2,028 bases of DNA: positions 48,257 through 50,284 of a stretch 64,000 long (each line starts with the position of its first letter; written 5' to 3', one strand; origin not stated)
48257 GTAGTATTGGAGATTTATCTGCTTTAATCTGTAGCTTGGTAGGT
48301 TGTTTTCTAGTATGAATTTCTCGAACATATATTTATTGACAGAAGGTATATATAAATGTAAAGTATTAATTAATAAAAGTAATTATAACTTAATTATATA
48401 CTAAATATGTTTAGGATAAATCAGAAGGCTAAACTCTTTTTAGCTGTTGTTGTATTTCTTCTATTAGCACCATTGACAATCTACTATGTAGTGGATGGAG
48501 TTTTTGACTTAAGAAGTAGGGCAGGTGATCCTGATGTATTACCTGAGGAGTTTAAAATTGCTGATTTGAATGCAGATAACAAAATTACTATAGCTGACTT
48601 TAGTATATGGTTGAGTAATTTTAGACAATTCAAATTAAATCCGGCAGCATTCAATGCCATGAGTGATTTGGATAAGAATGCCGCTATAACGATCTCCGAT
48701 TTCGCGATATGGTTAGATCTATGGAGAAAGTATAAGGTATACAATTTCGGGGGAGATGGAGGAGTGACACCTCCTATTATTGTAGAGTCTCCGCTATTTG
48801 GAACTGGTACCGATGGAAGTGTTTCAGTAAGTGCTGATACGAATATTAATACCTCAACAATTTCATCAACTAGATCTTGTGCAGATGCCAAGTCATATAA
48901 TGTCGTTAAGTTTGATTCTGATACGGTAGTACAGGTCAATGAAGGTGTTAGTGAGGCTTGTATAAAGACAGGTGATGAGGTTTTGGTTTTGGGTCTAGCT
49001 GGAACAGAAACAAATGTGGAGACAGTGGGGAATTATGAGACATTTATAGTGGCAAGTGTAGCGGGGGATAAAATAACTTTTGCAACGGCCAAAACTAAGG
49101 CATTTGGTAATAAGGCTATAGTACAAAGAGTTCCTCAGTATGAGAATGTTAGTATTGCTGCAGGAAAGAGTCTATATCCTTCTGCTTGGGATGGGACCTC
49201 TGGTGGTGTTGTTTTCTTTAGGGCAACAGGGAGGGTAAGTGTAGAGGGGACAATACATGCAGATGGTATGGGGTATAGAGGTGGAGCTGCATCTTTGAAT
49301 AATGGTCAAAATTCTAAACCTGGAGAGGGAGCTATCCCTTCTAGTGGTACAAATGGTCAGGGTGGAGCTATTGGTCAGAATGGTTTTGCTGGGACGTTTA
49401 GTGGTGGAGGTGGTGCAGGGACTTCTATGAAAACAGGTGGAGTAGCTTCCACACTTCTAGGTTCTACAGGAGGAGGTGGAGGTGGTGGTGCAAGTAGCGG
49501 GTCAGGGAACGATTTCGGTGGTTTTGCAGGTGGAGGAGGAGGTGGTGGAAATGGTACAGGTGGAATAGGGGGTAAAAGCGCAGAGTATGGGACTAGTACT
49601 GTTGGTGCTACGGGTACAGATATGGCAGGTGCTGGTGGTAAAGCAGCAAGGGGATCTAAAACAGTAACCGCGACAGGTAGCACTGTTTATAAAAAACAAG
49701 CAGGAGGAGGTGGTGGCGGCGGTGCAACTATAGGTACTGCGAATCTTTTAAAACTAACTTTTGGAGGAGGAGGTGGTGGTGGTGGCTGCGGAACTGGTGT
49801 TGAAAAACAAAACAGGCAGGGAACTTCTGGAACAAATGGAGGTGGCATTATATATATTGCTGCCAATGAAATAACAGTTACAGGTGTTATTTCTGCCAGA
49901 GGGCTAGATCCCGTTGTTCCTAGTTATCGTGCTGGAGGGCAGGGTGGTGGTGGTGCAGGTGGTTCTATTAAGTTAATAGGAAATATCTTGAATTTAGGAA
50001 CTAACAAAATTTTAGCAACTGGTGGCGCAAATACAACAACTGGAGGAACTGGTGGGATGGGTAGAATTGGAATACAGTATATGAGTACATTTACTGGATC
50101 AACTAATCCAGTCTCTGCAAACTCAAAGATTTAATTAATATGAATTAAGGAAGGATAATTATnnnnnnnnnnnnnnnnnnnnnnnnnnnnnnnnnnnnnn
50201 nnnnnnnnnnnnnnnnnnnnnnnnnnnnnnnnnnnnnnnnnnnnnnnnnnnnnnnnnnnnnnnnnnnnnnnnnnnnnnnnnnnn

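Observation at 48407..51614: Candidate cohesin-dockerin-type surface assembly locus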

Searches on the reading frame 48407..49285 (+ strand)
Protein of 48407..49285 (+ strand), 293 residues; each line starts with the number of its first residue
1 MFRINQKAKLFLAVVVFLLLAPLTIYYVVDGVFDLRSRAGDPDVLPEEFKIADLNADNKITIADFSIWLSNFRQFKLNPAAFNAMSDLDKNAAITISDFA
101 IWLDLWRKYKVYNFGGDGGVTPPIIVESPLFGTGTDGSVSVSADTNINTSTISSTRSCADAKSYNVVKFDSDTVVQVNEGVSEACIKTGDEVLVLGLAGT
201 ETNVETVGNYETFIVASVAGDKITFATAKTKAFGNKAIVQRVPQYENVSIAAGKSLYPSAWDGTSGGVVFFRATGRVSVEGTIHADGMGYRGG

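Call 17: find_homologous_proteins(query=window:48407-49285:+, max_evalue=0.01)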
Query seq(293 aa) (293 aa): 6 proteins with E <= 0.01 among 1975 candidates.
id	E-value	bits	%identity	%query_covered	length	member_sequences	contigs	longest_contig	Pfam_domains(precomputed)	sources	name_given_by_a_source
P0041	3.5e-157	540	83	100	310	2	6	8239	-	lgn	-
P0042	1.3e-62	230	43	100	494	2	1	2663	-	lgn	-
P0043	5.6e-20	90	41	48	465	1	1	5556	PF11617.14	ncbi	-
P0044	2.4e-16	78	42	55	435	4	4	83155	-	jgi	-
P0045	6.3e-9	54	36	45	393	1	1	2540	-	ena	-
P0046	5.9e-8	50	29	56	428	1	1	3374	-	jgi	jgi:hypothetical protein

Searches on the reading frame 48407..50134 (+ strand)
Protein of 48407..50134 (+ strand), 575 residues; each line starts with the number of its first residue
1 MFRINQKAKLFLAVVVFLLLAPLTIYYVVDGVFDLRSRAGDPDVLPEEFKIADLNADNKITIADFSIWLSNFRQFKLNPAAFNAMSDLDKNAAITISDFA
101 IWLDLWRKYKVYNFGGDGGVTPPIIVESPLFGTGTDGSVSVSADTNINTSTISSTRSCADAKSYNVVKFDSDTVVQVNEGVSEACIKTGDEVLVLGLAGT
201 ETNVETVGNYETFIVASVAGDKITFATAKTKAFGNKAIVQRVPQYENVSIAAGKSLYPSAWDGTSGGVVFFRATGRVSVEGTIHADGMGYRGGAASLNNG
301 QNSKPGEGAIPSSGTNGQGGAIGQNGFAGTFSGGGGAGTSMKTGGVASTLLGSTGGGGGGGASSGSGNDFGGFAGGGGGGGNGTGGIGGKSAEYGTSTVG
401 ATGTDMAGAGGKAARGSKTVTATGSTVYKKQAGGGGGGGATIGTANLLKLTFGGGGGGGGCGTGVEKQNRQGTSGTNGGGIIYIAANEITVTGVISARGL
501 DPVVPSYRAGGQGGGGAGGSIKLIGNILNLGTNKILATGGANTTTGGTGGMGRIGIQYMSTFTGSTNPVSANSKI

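Call 5: search_protein_families(library=pfam, proteins=[window:48407-50134:+], max_evalue=10)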
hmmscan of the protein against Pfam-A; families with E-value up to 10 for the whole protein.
window:48407-50134:+ (575 aa): 5 families
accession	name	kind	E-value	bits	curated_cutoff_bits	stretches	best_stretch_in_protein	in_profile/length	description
PF13499.12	EF-hand_7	-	0.00096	19.9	30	1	47-102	6-65/67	EF-hand domain pair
PF24179.1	NTE_Ploop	-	0.046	13.9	27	1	163-216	69-117/223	Neuropathy Target Esterase family P-loop like domain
PF00036.39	EF-hand_1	-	0.079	13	25.4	1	49-70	6-27/29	EF hand domain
PF00404.24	Dockerin_1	-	0.11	13.2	22.9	2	52-101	2-51/57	Dockerin type I domain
PF13405.12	EF-hand_6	-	0.3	11.4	25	1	49-70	6-27/30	EF-hand domain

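Call 6: search_protein_families(library=ncbifam, proteins=[window:48407-50134:+], max_evalue=10)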
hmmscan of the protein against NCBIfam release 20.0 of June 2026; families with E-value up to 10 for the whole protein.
window:48407-50134:+ (575 aa): 2 families
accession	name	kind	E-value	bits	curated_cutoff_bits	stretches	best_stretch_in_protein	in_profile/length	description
NF047640.1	gliding_AgmC_N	equivalog_domain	3e-19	69.3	275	2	131-372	27-276/412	adventurous gliding motility protein AgmC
NF041540.1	dockerin_GC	domain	0.00062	20.1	29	1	52-107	3-64/67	GC-type dockerin domain-anchored protein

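Call 11: search_solved_structures(query=window:48407-50134:+, max_evalue=10, show_alignments=3)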
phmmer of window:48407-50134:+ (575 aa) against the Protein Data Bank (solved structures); distinct sequences matched with E-value up to 10: 1.
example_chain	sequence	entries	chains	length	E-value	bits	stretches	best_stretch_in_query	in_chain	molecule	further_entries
8if6_C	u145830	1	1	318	1.4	10.5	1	352-390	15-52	Strigolactone esterase D14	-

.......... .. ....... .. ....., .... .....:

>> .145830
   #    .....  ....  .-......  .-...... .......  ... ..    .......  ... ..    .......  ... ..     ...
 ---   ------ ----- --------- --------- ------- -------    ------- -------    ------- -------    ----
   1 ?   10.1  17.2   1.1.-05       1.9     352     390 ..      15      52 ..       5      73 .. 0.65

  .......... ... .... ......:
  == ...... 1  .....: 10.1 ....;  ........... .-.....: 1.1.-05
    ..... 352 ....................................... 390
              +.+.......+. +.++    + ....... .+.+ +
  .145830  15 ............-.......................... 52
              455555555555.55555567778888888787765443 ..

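Call 49: predict_structure(alignment_id=A4)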
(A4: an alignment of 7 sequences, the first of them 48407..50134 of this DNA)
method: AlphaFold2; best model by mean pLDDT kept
length: 575 residues; sequences in the alignment: 7
mean_pLDDT: 53.8   pTM: 0.57
mean pLDDT of the five models: 53.8, 52.5, 51.1, 51.0, 49.8
residues with pLDDT >= 90: 90; 70-90: 120; 50-70: 51; < 50: 314
segments of 3 or more residues with pLDDT < 50: 1-4, 6-10, 12-128, 293-446, 456-473, 504-513, 543-547
pLDDT, mean of each block of 10 residues (from residue 1): 42 46 30 28 34 35 41 37 34 40 40 28 39 87 94 87 89 88 85 78 64 89 88 82 95 94 79 94 88 42 31 22 20 21 21 18 19 22 24 25 23 21 22 22 46 55 37 63 93 90 44 63 88 81 51 75 76 58
secondary structure, 60 per line:
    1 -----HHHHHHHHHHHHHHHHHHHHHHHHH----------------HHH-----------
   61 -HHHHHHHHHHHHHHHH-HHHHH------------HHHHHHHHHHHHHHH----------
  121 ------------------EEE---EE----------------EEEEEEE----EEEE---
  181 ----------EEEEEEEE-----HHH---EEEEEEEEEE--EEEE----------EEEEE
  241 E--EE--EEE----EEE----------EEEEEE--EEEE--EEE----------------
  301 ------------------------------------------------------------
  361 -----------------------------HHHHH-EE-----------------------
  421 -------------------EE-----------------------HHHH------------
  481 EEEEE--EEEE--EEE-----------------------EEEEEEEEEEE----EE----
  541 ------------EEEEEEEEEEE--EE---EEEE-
elements in order: H6-30 H62-77 H79-83 H96-110 E139-141 E163-169 E174-177 E191-198 E210-219 E222-225 E236-241 E248-250 E255-257 E268-273 E276-279 E282-284 H390-394 H465-468 E481-485 E488-491 E494-496 E520-530 E553-563 E571-574

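Call 54: fold_search(model_id=the predicted structure, library=pdb)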
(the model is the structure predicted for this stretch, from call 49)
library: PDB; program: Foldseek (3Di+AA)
matches with E <= 10: 706; with E <= 0.001: 1
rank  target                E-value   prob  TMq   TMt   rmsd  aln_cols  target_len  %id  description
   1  4ru5_C                5.4e-04  0.99  0.12  0.11  11.3       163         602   15  Crystal Structure of the Pseudomonas phage phi297 tailspike gp61 (released 2015-11-18)
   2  4y9v_A                1.1e-03  0.99  0.12  0.11   9.6       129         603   16  Gp54 tailspike of Acinetobacter baumannii bacteriophage AP22 in complex with A. baumannii capsular saccharide (released 2017-02-01)
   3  4ru5_A                1.1e-03  0.98  0.12  0.12  11.7       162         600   15  Crystal Structure of the Pseudomonas phage phi297 tailspike gp61 (released 2015-11-18)
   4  9beh_A                1.7e-03  0.99  0.13  0.13   9.0       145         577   12  Structure of GH110A in complex with galactose-6-sulfate (released 2025-08-27)
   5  9n71_A                2.9e-03  1.00  0.11  0.22   4.8        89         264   15  Tail tube structure of Acinetobacter baumannii phage Mystique (released 2025-03-19)
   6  4ru4_B                4.3e-03  1.00  0.13  0.13   6.5       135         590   12  Crystal structure of the tailspike protein gp49 from Pseudomonas phage LKA1 (released 2015-11-18)
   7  9qim_B                6.0e-03  1.00  0.13  0.07   4.0        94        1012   10  Consensus structure of UBA6-BIRC6 (released 2025-10-29)
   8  6dc6_A                7.6e-03  1.00  0.12  0.07   4.4        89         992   20  Crystal structure of human ubiquitin activating enzyme E1 (Uba1) in complex with ubiquitin (released 2018-10-10)
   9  4ru4_A                8.5e-03  0.99  0.13  0.13  10.5       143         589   12  Crystal structure of the tailspike protein gp49 from Pseudomonas phage LKA1 (released 2015-11-18)
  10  7sol_C                9.5e-03  1.00  0.12  0.08   4.7       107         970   11  Crystal Structures of the bispecific ubiquitin/FAT10 activating enzyme, Uba6 (released 2022-11-02)
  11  9qgw_B                1.0e-02  1.00  0.12  0.08   4.3        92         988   10  Consensus structure of UBA6-UbDha-BIRC6 trapped ternary complex (singly loaded) (released 2025-10-29)
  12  6zhu_A                1.1e-02  1.00  0.12  0.07   4.6        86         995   13  Yeast Uba1 in complex with Ubc3 and ATP (released 2022-01-12)
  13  9mc4_A                1.2e-02  0.99  0.11  0.07   5.8        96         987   19  Cryo-EM structure of Human UBA1-UBE2O-Ub -Transthiolation state 4 (released 2026-03-25)
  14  8bke_AAA              1.4e-02  0.90  0.11  0.14  10.8       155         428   14  Crystal structure of the Klebsiella phage KP34p57 capsular depolymerase (released 2023-08-30)
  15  6zhu_E                1.6e-02  1.00  0.12  0.07   4.3        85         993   13  Yeast Uba1 in complex with Ubc3 and ATP (released 2022-01-12)
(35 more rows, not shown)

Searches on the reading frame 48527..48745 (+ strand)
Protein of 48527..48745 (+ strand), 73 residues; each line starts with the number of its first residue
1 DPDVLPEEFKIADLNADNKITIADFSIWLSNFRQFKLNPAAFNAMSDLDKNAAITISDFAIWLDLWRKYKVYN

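Call 39: search_solved_structures(query=A5, max_evalue=10, show_alignments=4)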
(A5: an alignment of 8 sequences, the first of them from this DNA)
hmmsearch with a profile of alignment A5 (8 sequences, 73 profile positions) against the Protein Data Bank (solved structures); distinct sequences matched with E-value up to 10: 93 (the best 60 are shown).
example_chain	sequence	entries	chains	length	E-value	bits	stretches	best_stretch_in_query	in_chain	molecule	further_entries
2jnx_A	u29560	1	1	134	5.9e-05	26.4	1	9-64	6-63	Calcium binding protein 2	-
5nrm_B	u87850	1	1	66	0.00021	24.7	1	7-27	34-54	DocCel5: Type I dockerin repeat domain from A. cellulolyticus family 5 endoglucanase WP_01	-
5nrk_B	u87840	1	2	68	0.00022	24.6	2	7-27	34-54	DocCel5: Type I dockerin repeat domain from A. cellulolyticus family 5 endoglucanase WP_01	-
9k6m_A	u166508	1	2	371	0.00027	24.3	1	5-29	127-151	EF-hand domain-containing protein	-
2m7n_A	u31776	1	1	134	0.00027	24.3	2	9-62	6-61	Calcium-binding protein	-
1jfj_A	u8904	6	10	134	0.00034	24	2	9-62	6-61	CALCIUM-BINDING PROTEIN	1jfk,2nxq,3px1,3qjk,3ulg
2y3n_B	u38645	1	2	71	0.00039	23.8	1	11-60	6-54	CELLULOSOMAL FAMILY-48 PROCESSIVE GLYCOSIDE HYDROLASE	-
9qfa_A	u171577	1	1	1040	0.00043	23.7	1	2-61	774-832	Ruminococcus bromii Amy12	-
8z3f_A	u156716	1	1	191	0.0016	21.8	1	8-61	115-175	Calcium and integrin-binding family member 2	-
2yik_A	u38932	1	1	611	0.0046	20.4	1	12-60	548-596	ENDOGLUCANASE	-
8xoq_A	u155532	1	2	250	0.0053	20.2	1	8-61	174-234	Transmembrane channel-like protein 1,Calcium and integrin-binding family member 2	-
1yx7_A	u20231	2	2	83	0.012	19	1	4-59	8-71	Calsensin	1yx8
2l1w_A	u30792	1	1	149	0.018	18.5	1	3-62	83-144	Calmodulin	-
5ve9_A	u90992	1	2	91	0.028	17.9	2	24-59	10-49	Microtubule-actin cross-linking factor 1, isoforms 1/2/3/5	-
5i0i_E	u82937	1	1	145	0.029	17.8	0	4-65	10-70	Calmodulin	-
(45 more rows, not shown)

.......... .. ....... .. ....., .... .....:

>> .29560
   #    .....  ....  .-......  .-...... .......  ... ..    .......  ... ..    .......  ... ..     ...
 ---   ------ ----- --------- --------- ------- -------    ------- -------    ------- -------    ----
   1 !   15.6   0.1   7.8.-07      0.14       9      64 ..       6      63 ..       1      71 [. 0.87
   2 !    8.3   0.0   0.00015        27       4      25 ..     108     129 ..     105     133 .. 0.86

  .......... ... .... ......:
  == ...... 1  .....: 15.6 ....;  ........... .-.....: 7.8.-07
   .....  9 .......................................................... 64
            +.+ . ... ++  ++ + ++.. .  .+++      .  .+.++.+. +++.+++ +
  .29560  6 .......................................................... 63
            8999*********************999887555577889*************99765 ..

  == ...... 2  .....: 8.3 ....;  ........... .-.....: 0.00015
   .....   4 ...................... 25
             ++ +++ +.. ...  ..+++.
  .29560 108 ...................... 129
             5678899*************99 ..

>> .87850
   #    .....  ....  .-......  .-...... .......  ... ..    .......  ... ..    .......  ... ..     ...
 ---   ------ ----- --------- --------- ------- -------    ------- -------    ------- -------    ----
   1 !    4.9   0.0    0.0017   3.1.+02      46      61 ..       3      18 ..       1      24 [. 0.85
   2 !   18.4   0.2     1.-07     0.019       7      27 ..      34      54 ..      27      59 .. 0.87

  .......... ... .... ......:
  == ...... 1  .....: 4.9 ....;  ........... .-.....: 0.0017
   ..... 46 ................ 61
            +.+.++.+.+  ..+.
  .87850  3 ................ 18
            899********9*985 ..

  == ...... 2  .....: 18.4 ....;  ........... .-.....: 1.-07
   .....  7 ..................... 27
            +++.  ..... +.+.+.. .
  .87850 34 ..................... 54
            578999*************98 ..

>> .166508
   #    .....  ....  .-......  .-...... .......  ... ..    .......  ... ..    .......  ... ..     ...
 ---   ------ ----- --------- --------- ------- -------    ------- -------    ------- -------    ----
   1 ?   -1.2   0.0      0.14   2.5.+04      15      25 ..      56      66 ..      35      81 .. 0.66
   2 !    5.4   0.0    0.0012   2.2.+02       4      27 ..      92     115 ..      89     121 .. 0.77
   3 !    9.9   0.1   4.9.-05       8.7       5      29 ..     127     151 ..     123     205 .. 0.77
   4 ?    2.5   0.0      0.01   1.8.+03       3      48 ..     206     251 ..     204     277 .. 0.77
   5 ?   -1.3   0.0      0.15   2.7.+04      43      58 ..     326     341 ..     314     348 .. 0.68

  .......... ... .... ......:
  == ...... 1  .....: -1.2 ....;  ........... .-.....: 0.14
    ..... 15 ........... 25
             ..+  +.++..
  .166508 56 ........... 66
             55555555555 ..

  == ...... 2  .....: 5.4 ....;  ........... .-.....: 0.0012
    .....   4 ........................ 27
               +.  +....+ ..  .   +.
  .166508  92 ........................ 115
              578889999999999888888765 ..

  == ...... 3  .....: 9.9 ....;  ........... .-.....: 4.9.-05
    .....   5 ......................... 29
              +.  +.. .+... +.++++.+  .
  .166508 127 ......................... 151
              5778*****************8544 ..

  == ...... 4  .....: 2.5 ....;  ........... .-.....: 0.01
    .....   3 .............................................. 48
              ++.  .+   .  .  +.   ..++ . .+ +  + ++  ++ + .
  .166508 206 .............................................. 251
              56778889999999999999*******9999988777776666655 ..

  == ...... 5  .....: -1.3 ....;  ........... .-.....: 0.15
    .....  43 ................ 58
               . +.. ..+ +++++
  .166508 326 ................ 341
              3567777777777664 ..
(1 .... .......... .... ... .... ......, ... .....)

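Call 40: search_protein_families(library=pfam, alignment_id=A5, max_evalue=10)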
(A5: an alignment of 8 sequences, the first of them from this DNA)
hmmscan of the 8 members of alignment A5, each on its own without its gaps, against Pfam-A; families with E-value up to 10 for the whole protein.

A. member 1, seq(73 aa): 7 families
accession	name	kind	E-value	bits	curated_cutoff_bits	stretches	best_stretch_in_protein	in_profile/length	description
PF13499.12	EF-hand_7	-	1.9e-05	25.4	30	1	7-62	6-65/67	EF-hand domain pair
PF00404.24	Dockerin_1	-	0.00037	21.1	22.9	2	12-61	2-51/57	Dockerin type I domain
PF00036.39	EF-hand_1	-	0.0004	20.2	25.4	1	8-30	5-27/29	EF hand domain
PF13405.12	EF-hand_6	-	0.0011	19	25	1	9-30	6-27/30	EF-hand domain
PF07492.16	Trehalase_Ca-bi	-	0.034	14.4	25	1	47-58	9-20/30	Neutral trehalase Ca2+ binding domain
PF13202.12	EF-hand_5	-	0.038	13.9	25.9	1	9-25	5-21/25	EF hand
PF07076.17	DUF1344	-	0.16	12.2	23.1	1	5-22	28-45/60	Protein of unknown function (DUF1344)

B. families by the number of members that match (of 8 scanned): 18 families
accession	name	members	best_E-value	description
PF00036.39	EF-hand_1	8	1.3e-07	EF hand domain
PF13499.12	EF-hand_7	8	3e-07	EF-hand domain pair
PF13405.12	EF-hand_6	8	5.4e-06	EF-hand domain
PF00404.24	Dockerin_1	6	1.9e-08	Dockerin type I domain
PF13202.12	EF-hand_5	6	6e-06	EF hand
PF13833.12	EF-hand_8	5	0.0012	EF-hand domain pair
PF24044.1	DUF7353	1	0.026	Domain of unknown function (DUF7353)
PF21057.2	Hikeshi-like_C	1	0.028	Hikeshi-like, C-terminal domain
PF06062.16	UPF0231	1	0.033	Uncharacterised protein family (UPF0231)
PF07492.16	Trehalase_Ca-bi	1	0.034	Neutral trehalase Ca2+ binding domain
PF13410.11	GST_C_2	1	0.076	Glutathione S-transferase, C-terminal domain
PF17906.7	HTH_48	1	0.088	HTH domain in Mos1 transposase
PF01839.29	FG-GAP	1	0.091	FG-GAP repeat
PF05370.16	DUF749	1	0.12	Domain of unknown function (DUF749)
PF12378.14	P1_N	1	0.12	Mycoplasma adhesin P1, N-terminal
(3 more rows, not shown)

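Call 50: find_related_loci(query=A5, collection=genome_contigs, flank=6000)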
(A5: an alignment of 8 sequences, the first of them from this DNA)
Query A5 (73 aa) in genome_contigs; peptide patterns used: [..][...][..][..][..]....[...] (x = any residue, [..] = any of these).
102 stretches matched a pattern; 2 encode a relative of the query (tblastn E <= 1e-3); 2 distinct loci.
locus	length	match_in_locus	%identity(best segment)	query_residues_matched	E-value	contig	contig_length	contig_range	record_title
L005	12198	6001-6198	76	5-70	4e-34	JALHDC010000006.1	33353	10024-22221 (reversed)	MAG: bacterium isolate 1-no_shock_S1_027 scaffold_548, whole genome shotgun sequence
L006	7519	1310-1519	56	1-70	5e-26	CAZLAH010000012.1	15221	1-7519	MAG TPA_asm: uncultured Candidatus Saccharibacteria bacterium isolate SRP192927_co2_210 genome assembly, contig: NODE_65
